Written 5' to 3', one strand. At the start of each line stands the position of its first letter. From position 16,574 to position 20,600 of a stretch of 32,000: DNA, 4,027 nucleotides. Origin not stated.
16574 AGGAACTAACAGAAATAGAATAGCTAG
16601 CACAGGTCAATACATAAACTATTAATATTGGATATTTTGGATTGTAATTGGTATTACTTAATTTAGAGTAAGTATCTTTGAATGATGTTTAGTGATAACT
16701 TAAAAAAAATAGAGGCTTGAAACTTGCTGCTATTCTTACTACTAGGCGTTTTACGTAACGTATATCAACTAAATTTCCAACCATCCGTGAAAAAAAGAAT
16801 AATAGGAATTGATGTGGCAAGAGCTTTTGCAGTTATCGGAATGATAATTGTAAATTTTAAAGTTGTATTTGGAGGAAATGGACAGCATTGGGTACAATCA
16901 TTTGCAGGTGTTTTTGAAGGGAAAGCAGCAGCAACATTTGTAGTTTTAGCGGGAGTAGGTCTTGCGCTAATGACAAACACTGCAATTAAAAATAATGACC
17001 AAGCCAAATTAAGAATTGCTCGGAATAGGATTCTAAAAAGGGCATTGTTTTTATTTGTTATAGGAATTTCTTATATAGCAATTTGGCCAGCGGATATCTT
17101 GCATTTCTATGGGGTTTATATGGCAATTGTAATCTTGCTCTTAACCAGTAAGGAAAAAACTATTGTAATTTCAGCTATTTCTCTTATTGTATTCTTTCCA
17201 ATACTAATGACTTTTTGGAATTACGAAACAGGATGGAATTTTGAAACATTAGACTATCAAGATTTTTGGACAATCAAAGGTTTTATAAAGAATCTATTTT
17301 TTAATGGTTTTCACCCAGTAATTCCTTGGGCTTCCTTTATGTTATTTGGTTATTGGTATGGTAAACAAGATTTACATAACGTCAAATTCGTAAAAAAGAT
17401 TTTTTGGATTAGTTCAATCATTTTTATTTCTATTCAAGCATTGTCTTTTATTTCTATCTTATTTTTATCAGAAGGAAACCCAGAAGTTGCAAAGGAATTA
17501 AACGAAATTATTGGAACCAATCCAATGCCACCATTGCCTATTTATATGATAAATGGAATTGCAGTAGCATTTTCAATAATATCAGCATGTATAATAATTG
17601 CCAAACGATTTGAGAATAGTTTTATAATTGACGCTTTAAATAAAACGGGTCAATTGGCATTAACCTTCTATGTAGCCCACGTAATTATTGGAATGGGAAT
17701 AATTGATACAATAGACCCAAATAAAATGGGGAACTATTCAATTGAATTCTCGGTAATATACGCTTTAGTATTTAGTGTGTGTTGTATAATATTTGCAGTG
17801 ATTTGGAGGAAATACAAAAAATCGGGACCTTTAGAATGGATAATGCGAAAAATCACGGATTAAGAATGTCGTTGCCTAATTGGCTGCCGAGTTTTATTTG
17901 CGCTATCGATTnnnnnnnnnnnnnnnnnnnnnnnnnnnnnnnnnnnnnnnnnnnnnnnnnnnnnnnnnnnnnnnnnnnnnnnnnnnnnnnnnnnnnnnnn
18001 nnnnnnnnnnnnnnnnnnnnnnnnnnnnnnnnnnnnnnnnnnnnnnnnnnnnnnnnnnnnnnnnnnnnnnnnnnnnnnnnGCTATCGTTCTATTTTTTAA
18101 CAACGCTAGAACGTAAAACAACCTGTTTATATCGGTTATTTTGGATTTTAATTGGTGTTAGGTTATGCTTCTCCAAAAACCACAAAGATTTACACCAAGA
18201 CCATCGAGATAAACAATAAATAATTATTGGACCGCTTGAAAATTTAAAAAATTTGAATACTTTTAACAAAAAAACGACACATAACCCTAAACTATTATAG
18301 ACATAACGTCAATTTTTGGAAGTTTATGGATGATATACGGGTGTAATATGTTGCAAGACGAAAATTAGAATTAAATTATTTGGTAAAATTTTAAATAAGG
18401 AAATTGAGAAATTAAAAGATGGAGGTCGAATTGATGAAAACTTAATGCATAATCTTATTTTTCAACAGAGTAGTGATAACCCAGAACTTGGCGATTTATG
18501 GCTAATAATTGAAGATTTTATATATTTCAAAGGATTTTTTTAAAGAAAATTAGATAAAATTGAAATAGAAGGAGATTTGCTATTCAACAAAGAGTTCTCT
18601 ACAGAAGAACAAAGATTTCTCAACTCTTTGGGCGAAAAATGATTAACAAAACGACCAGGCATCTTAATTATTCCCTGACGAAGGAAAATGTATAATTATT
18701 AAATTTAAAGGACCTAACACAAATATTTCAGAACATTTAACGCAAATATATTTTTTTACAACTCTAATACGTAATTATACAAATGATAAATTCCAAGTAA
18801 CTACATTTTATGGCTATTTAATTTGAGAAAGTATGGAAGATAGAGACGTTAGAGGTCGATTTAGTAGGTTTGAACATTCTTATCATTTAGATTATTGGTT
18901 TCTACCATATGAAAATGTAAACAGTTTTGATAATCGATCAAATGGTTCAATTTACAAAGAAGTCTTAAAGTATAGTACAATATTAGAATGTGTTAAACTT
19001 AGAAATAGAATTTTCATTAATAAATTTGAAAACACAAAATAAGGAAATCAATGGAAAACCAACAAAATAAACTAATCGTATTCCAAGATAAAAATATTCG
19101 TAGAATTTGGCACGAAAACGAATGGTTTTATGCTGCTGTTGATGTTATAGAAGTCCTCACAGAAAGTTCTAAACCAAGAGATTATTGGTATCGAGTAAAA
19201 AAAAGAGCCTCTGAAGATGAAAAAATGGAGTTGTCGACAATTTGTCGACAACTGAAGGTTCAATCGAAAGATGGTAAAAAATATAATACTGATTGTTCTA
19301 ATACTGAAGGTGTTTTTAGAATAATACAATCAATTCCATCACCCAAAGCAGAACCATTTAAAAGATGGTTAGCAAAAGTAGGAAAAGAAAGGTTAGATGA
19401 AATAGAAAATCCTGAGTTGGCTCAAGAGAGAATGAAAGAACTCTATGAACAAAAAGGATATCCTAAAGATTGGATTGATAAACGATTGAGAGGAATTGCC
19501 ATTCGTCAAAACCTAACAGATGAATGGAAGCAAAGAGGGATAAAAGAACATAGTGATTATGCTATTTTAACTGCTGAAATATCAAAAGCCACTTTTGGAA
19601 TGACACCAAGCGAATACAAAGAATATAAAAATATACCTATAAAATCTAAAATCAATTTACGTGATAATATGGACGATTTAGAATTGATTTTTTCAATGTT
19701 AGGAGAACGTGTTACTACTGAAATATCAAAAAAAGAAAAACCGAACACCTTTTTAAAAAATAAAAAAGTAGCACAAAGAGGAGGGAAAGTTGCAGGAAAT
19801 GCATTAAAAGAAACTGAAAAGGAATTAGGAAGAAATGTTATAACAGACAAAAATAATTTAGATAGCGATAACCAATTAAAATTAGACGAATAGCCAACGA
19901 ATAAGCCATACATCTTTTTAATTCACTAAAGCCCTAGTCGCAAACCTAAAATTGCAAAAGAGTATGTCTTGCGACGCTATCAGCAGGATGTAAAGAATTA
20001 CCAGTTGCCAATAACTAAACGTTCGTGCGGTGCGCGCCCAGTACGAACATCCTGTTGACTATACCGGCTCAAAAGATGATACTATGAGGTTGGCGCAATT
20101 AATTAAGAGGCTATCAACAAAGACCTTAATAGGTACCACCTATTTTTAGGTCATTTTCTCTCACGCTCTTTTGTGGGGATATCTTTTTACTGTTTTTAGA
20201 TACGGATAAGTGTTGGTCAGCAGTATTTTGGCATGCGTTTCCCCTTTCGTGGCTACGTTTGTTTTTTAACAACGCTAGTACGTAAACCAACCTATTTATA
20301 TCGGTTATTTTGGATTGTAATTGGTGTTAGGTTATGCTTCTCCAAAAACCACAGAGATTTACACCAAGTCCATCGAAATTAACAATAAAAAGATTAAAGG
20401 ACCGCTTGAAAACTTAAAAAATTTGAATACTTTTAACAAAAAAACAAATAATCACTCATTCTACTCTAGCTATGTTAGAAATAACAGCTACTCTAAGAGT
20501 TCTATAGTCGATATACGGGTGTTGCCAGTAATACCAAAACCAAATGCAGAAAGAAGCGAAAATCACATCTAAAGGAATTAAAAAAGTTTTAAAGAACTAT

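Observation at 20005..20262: R2: a ~260-bp conserved element whose copy-to-copy substitutions preserve helices only as + strand RNA (second copy 23408-23672)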

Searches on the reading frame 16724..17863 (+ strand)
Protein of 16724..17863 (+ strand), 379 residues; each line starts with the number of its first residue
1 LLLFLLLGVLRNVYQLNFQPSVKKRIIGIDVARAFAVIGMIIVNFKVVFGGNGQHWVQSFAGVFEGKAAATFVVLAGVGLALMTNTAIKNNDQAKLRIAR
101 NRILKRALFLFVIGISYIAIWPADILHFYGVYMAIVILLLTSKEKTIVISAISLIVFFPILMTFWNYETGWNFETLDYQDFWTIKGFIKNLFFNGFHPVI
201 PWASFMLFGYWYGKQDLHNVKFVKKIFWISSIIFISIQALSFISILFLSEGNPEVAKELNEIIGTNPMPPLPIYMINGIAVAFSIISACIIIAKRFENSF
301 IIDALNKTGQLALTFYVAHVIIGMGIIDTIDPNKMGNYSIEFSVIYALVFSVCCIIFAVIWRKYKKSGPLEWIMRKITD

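Call 10: search_protein_families(library=pfam, proteins=[window:16724-17863:+], max_evalue=0.01)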
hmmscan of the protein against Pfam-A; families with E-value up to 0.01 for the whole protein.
window:16724-17863:+ (379 aa): 3 families
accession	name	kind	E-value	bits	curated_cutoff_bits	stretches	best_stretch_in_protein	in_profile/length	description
PF04235.18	DUF418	-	3.3e-18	66.6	23.6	1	217-378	11-160/163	Protein of unknown function (DUF418)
PF07786.18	HGSNAT_cat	-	1.5e-14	54.5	22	1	25-219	1-187/222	Heparan-alpha-glucosaminide N-acetyltransferase, catalytic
PF01757.29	Acyl_transf_3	-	3.4e-12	46.5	31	2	132-357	135-325/326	Acyltransferase domain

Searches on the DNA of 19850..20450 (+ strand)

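Call 8: search_rna_families(source=window, start=19850, end=20450, threshold=evalue, max_evalue=10, show_alignments=3)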
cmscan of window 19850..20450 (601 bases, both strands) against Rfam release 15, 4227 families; matches with E-value up to 10: 2.
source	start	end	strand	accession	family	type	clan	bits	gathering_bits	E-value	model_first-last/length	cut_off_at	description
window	20129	20196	+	RF02732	JA04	Gene; sRNA;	-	17.7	81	8.6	1-81/81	no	Aggregatibacter sRNA JA04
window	19925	19960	+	RF02986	FuFi-1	Gene; sRNA;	-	11.8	59.6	4.9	11-46/175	no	FuFi-1 RNA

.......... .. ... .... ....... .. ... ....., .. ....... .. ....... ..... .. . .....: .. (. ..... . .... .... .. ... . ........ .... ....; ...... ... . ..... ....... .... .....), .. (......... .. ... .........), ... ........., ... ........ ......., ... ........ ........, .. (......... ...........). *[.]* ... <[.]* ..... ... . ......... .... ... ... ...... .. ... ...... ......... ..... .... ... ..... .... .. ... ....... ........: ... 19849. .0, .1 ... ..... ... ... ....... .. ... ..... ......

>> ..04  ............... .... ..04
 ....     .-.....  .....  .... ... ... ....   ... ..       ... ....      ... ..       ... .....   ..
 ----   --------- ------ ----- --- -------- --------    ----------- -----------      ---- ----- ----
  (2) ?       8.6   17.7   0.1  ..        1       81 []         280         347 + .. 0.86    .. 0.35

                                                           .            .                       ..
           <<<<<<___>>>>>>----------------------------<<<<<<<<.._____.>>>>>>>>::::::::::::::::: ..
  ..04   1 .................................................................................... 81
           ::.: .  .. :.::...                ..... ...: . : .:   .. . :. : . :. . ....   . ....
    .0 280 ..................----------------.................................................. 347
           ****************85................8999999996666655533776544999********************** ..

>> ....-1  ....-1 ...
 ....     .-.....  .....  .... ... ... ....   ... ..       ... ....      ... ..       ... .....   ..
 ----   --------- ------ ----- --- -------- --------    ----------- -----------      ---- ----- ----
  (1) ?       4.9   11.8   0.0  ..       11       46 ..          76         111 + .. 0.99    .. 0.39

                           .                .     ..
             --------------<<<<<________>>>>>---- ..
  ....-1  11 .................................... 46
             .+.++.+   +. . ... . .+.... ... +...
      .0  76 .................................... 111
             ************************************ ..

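Call 17: search_dna_similar(query=window:19990-20340:+, collection=plasmids, mode=distant, max_evalue=0.001)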
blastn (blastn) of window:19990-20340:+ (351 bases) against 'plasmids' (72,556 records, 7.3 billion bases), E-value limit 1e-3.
No match.

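Call 18: search_dna_similar(query=window:19990-20340:+, collection=phages, mode=distant, max_evalue=0.001)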
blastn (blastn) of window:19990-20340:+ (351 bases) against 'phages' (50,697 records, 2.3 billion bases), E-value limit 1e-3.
No match.
